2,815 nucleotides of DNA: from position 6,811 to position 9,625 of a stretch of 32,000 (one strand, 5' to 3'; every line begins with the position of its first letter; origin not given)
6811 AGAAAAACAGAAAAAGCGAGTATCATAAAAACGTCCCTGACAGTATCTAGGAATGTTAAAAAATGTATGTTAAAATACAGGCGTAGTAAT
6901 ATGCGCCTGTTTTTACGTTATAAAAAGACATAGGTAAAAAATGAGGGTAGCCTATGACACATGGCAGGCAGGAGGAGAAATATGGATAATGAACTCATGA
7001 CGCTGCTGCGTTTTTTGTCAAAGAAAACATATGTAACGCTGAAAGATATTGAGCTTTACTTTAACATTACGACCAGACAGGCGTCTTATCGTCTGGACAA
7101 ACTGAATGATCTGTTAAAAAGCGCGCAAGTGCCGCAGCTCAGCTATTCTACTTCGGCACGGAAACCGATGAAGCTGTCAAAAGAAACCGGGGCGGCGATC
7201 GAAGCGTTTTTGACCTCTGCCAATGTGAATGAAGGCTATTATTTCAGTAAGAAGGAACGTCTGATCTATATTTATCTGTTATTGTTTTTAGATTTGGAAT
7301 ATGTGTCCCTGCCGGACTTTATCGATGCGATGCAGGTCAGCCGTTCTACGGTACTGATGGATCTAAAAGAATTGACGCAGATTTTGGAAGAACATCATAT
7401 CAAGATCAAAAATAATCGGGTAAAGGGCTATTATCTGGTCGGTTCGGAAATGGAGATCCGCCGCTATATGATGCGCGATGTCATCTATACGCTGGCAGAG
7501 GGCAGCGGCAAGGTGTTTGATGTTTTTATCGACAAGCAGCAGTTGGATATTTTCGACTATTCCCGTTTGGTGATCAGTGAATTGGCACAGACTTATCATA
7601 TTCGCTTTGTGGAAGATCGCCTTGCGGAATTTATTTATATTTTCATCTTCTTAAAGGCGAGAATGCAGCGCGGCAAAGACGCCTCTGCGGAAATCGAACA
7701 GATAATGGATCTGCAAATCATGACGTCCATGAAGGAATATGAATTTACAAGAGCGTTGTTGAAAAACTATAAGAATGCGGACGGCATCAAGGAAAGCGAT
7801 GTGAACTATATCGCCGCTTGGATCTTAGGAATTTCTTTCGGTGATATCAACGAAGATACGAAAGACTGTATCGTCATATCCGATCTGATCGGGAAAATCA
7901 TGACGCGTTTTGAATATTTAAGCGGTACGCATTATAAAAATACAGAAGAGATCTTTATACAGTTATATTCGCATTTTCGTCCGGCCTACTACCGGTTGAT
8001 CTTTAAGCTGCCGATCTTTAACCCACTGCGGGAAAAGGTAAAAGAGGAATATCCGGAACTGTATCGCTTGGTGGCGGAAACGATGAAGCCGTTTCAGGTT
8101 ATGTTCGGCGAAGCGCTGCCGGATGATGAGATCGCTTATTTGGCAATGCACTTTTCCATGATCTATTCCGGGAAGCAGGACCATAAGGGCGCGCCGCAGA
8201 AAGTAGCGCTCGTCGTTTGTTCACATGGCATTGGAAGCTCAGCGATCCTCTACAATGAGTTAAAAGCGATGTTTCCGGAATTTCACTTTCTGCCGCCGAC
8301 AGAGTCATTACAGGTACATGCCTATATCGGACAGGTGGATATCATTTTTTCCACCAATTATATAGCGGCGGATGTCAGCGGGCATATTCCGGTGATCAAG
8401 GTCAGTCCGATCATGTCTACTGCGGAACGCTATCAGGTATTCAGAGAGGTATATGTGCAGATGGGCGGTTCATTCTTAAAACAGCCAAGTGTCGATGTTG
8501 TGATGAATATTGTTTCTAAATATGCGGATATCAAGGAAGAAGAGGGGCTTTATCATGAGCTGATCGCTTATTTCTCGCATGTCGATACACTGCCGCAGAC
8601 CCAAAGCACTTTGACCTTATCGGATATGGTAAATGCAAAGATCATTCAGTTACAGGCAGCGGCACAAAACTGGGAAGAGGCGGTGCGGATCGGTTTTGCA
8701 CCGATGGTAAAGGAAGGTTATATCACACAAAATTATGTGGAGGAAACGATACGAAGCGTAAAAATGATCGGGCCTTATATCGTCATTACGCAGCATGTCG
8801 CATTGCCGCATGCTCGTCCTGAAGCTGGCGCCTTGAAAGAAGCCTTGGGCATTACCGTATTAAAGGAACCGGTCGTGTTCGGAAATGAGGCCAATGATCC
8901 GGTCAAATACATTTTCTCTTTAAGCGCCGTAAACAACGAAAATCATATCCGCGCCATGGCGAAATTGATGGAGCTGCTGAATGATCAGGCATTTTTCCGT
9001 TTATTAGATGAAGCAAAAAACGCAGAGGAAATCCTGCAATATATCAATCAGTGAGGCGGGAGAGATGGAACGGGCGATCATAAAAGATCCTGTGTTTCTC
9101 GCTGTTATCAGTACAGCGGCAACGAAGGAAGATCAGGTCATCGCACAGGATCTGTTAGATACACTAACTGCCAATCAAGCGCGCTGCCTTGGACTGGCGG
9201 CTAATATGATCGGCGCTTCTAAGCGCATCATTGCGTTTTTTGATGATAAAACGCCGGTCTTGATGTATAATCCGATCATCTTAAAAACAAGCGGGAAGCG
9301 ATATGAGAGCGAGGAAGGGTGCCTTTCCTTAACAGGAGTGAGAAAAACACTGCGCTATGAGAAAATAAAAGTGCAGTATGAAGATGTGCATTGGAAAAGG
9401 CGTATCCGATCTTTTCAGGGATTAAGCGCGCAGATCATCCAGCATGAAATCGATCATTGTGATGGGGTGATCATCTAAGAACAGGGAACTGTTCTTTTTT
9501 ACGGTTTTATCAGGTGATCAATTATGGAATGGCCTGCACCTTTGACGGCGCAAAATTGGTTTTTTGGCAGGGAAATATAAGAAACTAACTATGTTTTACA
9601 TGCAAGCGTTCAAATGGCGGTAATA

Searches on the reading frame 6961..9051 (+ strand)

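Call 37: search_protein_families(library=pfam, proteins=[window:6961-9051:+], max_evalue=0.001)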
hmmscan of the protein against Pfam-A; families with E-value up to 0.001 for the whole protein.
window:6961-9051:+ (697 aa): 4 families
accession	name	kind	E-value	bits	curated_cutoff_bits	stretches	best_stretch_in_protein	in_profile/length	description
PF00359.27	PTS_EIIA_2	-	1.9e-32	112.7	27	1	557-697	3-143/144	Phosphoenolpyruvate-dependent sugar phosphotransferase system, EIIA 2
PF00874.25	PRD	-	1.3e-20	73.9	23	1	312-399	2-88/90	PRD domain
PF05043.19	Mga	-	8.9e-09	36.3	21.1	1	98-171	14-84/87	Mga helix-turn-helix domain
PF08279.18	HTH_11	-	1.5e-05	25.2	25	0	100-157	1-54/55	HTH domain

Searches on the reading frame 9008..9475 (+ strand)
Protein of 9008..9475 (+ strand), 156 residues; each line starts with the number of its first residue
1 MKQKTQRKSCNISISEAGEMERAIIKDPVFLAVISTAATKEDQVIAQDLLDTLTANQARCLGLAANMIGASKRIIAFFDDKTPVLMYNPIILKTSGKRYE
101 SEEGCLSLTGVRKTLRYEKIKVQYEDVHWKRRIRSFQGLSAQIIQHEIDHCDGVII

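Call 37: search_protein_families(library=pfam, proteins=[window:9008-9475:+], max_evalue=0.001)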
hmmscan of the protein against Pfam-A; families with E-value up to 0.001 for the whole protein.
window:9008-9475:+ (156 aa): 1 family
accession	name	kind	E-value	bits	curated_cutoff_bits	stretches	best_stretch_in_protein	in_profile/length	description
PF01327.26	Pep_deformylase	-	2.6e-28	99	22.8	1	38-156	23-146/156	Polypeptide deformylase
